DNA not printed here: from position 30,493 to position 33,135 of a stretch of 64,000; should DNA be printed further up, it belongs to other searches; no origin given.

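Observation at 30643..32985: Secreted Cys-rich giant with a C-terminal VirB1-like lytic transglycosylase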

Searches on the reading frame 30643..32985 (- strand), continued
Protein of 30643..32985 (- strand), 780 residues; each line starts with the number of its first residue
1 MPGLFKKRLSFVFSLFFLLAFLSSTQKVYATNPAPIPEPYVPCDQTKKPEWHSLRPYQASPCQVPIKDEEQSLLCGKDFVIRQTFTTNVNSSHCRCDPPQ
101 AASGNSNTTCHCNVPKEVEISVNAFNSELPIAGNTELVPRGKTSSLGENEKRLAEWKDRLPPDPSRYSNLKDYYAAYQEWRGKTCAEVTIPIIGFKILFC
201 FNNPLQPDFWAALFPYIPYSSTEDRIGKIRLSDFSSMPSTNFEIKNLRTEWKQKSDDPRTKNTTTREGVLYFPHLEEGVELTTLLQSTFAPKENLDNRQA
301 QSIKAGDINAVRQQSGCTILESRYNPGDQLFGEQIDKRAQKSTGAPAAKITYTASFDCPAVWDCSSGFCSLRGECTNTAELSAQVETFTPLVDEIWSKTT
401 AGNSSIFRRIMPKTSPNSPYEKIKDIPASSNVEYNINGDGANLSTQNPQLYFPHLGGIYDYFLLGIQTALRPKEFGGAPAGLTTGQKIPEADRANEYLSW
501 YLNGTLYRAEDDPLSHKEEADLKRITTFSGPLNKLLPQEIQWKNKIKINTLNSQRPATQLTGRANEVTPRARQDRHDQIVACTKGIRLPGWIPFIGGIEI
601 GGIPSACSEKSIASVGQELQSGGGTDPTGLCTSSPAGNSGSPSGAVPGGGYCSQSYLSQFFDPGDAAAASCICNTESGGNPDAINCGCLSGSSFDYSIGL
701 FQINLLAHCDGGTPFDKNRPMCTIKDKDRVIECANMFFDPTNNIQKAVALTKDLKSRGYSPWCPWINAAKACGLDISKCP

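Call 75: search_protein_representatives(alignment_id=A1)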
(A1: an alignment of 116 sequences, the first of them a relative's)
Query: 116 sequences, 710 profile positions. Proteins with E-value up to 0.001 (for the whole library): 886; up to 1e-10: 677; up to 1e-30: 536. The best 150 are listed.
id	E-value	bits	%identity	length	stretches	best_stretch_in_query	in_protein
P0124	2.8e-253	859.1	-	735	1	12-700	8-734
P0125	1.3e-246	837.0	-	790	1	10-699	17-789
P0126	9.7e-242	820.9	-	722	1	26-700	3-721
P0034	6.5e-241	818.2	-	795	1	15-689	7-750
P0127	2.3e-240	816.4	-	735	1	14-674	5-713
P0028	1.7e-237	806.9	-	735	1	14-673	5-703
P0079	2.2e-236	803.3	-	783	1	9-673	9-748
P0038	2.3e-235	799.8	-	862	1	14-671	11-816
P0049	4.6e-235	798.9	-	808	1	16-694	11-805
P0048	2.1e-234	796.7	-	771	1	6-699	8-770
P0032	5.7e-231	785.3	-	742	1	12-579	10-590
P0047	1.1e-227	774.5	-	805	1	19-687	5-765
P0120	1.2e-227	774.4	-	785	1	17-695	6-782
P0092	3.1e-227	773.0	-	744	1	14-699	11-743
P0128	9.9e-227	771.3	-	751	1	8-686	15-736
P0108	2.2e-221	753.6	-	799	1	16-684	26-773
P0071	8.5e-212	722.0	-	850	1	17-674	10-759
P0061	9.3e-196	668.9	-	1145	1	38-686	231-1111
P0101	1.1e-195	668.7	-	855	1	16-605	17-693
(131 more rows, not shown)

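Call 82: find_encoding_contigs(protein=P0005, flank=5000, max_places=1)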
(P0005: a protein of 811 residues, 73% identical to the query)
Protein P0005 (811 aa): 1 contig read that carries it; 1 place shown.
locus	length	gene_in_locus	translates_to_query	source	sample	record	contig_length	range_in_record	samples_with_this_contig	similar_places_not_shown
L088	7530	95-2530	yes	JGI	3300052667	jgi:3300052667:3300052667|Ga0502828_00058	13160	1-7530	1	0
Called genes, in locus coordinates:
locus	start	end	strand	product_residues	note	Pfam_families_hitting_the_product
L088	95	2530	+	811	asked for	-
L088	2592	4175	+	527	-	-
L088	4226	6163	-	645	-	-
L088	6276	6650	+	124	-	PF05635:23S_rRNA_IVP, PF22296:bAvd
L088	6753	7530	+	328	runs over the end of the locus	PF13620:CarboxypepD_reg (weak)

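Call 83: find_encoding_contigs(protein=P0004, flank=5000, max_places=1)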
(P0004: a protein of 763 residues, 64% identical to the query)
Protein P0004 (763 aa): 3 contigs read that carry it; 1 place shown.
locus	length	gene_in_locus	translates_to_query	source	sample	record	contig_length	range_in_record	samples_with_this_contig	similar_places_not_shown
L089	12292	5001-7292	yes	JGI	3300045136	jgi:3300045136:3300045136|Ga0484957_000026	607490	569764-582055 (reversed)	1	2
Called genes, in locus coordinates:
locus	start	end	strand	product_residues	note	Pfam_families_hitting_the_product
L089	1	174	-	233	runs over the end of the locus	PF03703:bPH_2 (weak)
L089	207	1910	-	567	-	PF08486:SpoIID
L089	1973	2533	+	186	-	PF18895:T4SS_pilin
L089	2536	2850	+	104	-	PF18895:T4SS_pilin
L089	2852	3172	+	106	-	PF18895:T4SS_pilin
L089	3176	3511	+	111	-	-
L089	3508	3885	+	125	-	-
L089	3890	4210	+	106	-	PF18895:T4SS_pilin (weak)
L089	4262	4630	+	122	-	PF18895:T4SS_pilin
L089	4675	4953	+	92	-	PF18895:T4SS_pilin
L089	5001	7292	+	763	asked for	PF18896:SLT_3 (weak)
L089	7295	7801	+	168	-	-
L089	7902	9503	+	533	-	-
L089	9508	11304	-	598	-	-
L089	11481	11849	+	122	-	PF05635:23S_rRNA_IVP, PF22296:bAvd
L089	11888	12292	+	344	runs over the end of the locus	PF12666:PrgI (weak), PF13620:CarboxypepD_reg (weak)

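Call 92: search_solved_structures(query=A1, max_evalue=1)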
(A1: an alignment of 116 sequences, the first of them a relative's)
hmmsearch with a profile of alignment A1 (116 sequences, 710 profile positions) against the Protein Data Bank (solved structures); distinct sequences matched with E-value up to 1: 6.
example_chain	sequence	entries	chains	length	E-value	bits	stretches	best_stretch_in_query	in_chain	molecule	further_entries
2vrw_B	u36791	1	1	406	0.023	16.4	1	516-652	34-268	PROTO-ONCOGENE VAV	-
3bji_A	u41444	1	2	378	0.062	15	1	516-618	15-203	Proto-oncogene vav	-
6new_A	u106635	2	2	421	0.083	14.6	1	516-618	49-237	Proto-oncogene vav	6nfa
1f5x_A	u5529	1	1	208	0.1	14.3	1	516-570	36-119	RHO-GEF VAV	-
6nf1_A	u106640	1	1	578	0.18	13.5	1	516-617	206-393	Proto-oncogene vav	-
3ky9_A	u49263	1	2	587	0.18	13.4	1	516-617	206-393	Proto-oncogene vav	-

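Call 96: find_encoding_contigs(protein=P0101, flank=3000, max_places=1)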
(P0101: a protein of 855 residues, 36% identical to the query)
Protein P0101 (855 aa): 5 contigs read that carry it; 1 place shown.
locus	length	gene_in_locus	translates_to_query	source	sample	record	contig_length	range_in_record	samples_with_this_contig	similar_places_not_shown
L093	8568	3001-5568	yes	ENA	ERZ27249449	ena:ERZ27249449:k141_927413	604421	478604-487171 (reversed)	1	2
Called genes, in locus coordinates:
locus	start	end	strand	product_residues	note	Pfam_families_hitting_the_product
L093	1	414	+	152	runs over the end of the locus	PF18895:T4SS_pilin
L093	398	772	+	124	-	PF18895:T4SS_pilin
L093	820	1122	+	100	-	PF18895:T4SS_pilin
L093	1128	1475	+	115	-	-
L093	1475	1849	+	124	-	-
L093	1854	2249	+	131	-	-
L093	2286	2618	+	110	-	PF18895:T4SS_pilin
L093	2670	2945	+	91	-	PF18895:T4SS_pilin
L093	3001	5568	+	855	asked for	-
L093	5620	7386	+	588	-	-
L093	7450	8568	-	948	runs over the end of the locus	-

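Call 97: find_encoding_contigs(protein=P0071, flank=3000, max_places=1)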
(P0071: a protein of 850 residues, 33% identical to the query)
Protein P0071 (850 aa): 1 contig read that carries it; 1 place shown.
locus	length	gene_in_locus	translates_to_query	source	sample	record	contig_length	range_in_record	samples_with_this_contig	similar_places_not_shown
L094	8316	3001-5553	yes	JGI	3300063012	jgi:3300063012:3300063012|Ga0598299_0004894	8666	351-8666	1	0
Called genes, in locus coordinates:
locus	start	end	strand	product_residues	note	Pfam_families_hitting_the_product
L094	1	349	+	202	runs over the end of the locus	PF18895:T4SS_pilin (weak)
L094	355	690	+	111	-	PF18895:T4SS_pilin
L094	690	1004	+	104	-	PF18895:T4SS_pilin (weak)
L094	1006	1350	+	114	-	-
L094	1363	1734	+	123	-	PF18895:T4SS_pilin (weak)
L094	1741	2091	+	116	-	PF18895:T4SS_pilin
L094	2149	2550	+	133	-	PF18895:T4SS_pilin (weak)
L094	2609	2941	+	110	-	PF18895:T4SS_pilin (weak)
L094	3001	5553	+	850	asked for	-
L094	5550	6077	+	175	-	-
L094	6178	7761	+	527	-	-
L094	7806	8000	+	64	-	-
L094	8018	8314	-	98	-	?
